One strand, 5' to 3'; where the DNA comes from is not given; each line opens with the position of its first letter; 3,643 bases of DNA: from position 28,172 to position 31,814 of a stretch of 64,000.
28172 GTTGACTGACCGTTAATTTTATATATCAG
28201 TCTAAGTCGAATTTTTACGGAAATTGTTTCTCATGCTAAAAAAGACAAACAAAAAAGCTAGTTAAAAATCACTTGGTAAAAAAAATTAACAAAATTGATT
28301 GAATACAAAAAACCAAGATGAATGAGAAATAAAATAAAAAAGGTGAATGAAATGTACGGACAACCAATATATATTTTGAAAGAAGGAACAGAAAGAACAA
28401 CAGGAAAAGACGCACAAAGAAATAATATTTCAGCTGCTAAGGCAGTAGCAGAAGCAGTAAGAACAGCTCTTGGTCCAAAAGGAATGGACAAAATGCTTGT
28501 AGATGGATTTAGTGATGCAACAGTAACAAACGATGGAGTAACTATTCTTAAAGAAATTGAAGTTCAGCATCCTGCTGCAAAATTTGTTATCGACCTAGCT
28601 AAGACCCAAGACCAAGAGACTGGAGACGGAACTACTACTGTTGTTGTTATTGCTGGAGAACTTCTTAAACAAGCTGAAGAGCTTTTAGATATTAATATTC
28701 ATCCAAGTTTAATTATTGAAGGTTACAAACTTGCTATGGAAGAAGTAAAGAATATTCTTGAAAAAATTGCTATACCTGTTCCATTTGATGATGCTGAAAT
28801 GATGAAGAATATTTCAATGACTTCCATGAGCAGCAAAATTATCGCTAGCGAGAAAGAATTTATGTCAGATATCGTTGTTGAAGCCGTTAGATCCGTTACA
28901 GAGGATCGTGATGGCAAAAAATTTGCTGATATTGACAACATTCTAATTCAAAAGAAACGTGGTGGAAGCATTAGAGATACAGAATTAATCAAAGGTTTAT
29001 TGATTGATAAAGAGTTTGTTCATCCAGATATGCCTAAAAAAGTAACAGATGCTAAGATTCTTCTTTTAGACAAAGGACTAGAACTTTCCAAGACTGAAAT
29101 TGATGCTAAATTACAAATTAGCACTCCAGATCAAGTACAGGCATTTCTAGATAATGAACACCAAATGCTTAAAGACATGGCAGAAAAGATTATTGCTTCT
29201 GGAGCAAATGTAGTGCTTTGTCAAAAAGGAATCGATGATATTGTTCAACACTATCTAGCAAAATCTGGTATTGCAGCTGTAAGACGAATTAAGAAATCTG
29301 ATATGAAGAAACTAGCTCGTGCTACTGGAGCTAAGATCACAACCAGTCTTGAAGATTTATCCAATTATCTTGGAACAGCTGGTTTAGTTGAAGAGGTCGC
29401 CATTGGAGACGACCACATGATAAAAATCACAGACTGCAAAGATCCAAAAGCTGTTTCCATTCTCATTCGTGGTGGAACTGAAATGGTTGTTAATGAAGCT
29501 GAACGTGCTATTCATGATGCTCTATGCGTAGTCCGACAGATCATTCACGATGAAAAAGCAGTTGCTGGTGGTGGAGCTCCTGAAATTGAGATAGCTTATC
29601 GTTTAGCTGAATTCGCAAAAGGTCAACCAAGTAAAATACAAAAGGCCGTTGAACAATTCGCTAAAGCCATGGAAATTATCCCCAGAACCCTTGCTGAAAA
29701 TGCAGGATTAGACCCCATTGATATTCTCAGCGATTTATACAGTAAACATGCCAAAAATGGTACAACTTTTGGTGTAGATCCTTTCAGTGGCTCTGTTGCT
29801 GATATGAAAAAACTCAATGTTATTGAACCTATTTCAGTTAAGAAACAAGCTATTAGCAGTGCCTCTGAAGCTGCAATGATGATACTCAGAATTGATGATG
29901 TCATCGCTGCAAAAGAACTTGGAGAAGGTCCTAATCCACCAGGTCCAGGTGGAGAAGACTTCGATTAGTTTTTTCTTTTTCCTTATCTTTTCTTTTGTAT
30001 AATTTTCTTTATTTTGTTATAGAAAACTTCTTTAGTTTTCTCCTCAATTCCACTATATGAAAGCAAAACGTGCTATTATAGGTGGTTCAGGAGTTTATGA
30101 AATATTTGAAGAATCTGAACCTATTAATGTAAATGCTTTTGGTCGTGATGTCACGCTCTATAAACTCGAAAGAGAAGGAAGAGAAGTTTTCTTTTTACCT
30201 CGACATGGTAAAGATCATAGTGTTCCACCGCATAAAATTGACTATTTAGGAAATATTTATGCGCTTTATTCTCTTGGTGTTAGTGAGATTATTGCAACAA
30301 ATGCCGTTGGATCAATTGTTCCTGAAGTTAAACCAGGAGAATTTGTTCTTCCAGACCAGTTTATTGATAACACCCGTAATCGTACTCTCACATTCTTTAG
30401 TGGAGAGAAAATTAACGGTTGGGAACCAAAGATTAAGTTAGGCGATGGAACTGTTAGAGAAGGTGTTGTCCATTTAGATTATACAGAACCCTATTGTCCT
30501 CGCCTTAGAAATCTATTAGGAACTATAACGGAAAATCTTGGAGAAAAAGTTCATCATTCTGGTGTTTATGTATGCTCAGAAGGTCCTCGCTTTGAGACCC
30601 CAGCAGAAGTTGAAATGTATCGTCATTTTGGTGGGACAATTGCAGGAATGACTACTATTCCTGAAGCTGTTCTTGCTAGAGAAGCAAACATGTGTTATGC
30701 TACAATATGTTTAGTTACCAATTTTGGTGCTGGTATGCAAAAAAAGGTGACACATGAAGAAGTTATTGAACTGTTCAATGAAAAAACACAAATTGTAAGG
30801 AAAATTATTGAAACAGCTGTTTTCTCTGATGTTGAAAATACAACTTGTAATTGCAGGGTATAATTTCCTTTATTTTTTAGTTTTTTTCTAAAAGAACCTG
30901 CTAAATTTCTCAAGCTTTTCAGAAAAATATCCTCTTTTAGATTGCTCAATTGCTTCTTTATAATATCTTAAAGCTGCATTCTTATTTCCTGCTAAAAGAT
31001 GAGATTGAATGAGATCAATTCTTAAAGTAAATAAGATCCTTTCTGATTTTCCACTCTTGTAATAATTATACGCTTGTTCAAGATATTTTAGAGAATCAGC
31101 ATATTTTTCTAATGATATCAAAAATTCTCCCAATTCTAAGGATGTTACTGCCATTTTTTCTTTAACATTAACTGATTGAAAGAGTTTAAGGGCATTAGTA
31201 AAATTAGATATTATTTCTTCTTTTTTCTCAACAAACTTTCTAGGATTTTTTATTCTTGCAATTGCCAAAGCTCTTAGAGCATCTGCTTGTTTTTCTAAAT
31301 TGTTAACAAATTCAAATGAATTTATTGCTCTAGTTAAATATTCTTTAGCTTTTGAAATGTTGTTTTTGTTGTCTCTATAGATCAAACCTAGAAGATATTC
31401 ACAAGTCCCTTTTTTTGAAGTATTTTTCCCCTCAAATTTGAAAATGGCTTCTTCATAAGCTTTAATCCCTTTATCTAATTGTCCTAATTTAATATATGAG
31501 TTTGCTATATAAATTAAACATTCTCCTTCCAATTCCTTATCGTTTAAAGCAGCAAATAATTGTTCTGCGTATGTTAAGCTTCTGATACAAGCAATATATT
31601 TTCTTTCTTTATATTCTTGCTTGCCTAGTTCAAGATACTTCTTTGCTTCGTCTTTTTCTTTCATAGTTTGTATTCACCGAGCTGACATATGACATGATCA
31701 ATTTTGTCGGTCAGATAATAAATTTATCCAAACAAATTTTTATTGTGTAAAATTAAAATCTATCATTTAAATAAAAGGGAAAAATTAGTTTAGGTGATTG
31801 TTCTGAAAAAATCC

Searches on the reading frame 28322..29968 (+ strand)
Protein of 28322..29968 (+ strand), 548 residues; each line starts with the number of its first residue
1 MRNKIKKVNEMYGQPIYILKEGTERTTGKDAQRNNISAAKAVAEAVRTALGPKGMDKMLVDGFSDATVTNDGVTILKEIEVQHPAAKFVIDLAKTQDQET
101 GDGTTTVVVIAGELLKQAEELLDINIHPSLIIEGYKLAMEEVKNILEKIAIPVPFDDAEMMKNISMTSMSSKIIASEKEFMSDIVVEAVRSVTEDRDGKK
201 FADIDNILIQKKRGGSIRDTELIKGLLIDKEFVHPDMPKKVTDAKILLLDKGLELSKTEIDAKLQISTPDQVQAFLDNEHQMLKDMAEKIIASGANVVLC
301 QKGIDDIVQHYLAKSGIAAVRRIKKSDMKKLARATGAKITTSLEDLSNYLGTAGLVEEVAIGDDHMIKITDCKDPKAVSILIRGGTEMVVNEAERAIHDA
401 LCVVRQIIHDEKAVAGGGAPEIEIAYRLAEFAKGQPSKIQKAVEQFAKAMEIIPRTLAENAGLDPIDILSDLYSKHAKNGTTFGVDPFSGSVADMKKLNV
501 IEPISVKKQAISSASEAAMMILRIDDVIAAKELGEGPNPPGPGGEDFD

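Call 56: search_protein_families(library=pfam, proteins=[window:28322-29968:+], max_evalue=0.001)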
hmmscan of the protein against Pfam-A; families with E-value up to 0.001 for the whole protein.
window:28322-29968:+ (548 aa): 1 family
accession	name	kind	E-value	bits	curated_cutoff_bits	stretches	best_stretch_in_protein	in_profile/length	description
PF00118.29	Cpn60_TCP1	-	1.6e-184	614.6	34.3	1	42-531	1-489/490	TCP-1/cpn60 chaperonin family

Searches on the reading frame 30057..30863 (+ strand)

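Call 56: search_protein_families(library=pfam, proteins=[window:30057-30863:+], max_evalue=0.001)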
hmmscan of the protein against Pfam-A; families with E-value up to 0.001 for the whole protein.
window:30057-30863:+ (268 aa): 1 family
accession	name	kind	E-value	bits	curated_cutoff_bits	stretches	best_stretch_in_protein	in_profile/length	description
PF01048.26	PNP_UDP_1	-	1.1e-45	156.4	25.1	1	4-254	1-231/233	Phosphorylase superfamily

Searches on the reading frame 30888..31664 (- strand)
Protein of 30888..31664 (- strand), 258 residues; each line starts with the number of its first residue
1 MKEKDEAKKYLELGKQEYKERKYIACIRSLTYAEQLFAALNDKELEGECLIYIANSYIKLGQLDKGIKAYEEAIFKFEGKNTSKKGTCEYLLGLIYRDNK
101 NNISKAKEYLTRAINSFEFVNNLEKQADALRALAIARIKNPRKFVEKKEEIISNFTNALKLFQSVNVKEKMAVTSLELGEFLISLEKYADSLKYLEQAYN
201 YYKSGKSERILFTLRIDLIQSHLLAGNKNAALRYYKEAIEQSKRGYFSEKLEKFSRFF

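Call 56: search_protein_families(library=pfam, proteins=[window:30888-31664:-], max_evalue=0.001)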
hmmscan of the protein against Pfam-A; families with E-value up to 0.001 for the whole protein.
window:30888-31664:- (258 aa): 9 families
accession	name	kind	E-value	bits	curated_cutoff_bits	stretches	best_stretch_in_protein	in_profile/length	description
PF13424.12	TPR_12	-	8.6e-13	48.7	30.1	2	172-242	3-75/77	Tetratricopeptide repeat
PF13181.12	TPR_8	-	7.4e-09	35.5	25.7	0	53-74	7-28/34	Tetratricopeptide repeat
PF07719.23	TPR_2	-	7.7e-09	35.4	27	1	48-74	2-28/34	Tetratricopeptide repeat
PF00515.34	TPR_1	-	4.3e-08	33.1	27.8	1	49-74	3-28/34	Tetratricopeptide repeat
PF13174.12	TPR_6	-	4.7e-07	30.5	26.3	0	49-74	2-27/33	Tetratricopeptide repeat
PF13428.12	TPR_14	-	1.4e-06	28.9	23.5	0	49-77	3-31/44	Tetratricopeptide repeat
PF13432.12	TPR_16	-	1.7e-05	25.6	32.7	0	54-100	4-45/65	Tetratricopeptide repeat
PF11817.14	Foie-gras_1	-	4.5e-05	23.7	23.3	0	141-237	157-253/257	Foie gras liver health family 1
PF14938.12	SNAP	-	8.4e-05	22.6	25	0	7-92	114-200/282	Soluble NSF attachment protein, SNAP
